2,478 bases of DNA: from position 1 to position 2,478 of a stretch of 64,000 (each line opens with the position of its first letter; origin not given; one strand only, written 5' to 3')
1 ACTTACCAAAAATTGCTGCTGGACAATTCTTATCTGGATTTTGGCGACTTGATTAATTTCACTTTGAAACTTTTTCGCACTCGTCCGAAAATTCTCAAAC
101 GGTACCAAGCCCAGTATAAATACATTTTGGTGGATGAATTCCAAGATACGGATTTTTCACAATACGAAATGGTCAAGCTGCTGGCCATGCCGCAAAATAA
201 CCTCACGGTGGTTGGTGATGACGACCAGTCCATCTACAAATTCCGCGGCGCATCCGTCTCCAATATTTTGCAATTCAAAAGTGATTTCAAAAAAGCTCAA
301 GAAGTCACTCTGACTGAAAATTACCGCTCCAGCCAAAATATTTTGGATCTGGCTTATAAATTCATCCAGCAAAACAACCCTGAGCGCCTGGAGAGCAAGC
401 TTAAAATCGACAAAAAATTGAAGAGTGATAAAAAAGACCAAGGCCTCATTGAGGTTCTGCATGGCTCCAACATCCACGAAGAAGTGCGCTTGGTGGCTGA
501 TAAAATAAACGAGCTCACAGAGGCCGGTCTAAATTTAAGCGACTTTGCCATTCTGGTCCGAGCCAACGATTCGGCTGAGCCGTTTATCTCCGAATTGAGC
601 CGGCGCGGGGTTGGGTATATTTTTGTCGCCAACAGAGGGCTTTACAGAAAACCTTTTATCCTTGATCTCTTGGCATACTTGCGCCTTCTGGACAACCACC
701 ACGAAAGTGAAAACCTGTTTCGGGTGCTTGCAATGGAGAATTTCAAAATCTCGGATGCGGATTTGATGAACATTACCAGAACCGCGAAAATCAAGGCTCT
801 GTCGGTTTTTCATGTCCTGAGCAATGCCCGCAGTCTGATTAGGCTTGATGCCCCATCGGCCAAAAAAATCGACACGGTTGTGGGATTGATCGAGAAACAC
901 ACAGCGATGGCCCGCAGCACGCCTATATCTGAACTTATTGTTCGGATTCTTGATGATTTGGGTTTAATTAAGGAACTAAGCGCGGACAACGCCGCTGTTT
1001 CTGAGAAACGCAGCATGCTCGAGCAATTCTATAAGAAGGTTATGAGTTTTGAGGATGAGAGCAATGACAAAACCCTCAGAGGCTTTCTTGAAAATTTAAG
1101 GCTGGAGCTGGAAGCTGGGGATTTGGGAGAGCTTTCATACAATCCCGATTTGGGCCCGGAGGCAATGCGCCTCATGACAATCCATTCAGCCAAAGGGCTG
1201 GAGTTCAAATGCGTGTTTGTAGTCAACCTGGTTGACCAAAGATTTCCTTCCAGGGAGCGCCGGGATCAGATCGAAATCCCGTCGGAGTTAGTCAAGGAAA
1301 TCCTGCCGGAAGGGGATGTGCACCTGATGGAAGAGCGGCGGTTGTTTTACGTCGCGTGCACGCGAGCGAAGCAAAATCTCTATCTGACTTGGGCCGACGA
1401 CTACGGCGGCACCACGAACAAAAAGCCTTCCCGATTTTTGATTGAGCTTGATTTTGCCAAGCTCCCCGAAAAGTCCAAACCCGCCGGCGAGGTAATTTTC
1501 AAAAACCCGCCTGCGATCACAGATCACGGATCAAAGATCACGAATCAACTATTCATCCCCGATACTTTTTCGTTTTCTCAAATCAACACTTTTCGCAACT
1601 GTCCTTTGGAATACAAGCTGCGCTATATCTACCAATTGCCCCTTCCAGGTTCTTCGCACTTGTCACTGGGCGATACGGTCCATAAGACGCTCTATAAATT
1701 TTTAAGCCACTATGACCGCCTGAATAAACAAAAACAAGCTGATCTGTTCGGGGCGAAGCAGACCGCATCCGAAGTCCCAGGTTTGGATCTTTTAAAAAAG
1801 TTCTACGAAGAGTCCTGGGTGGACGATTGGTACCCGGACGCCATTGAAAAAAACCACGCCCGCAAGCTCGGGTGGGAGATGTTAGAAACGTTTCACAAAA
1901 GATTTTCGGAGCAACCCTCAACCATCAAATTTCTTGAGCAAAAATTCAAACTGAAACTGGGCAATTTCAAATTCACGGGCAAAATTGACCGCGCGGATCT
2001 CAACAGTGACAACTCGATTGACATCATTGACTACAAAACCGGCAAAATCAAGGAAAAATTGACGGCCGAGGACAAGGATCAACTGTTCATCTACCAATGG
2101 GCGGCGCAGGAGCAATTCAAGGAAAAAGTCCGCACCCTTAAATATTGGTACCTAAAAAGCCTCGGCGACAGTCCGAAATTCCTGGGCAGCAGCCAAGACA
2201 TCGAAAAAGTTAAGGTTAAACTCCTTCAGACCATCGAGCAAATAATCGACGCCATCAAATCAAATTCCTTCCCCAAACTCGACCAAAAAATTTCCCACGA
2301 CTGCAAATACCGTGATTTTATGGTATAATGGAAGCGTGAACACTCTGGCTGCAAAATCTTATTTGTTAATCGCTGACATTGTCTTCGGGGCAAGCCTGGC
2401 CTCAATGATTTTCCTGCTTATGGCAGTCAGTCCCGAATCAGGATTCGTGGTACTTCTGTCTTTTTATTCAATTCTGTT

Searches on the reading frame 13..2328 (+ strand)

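Call 38: search_protein_families(library=pfam, proteins=[window:13-2328:+], max_evalue=0.00001)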
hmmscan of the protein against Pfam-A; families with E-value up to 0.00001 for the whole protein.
window:13-2328:+ (771 aa): 5 families
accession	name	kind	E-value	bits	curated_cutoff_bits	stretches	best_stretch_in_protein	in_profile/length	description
PF13361.12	UvrD_C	-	2.6e-55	188.7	25.6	1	99-461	2-348/350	UvrD-like helicase C-terminal domain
PF00580.27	UvrD-helicase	-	1.4e-33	117.1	23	1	4-93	182-271/271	UvrD/REP helicase N-terminal domain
PF12705.13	PDDEXK_1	-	4.6e-31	109.1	22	1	518-768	1-244/247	PD-(D/E)XK nuclease superfamily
PF13538.12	UvrD_C_2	-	5.1e-12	45.9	27.4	0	386-407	3-24/52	UvrD-like helicase C-terminal domain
PF13245.12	AAA_19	-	5.2e-09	36.8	25.1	1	30-78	86-134/134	AAA domain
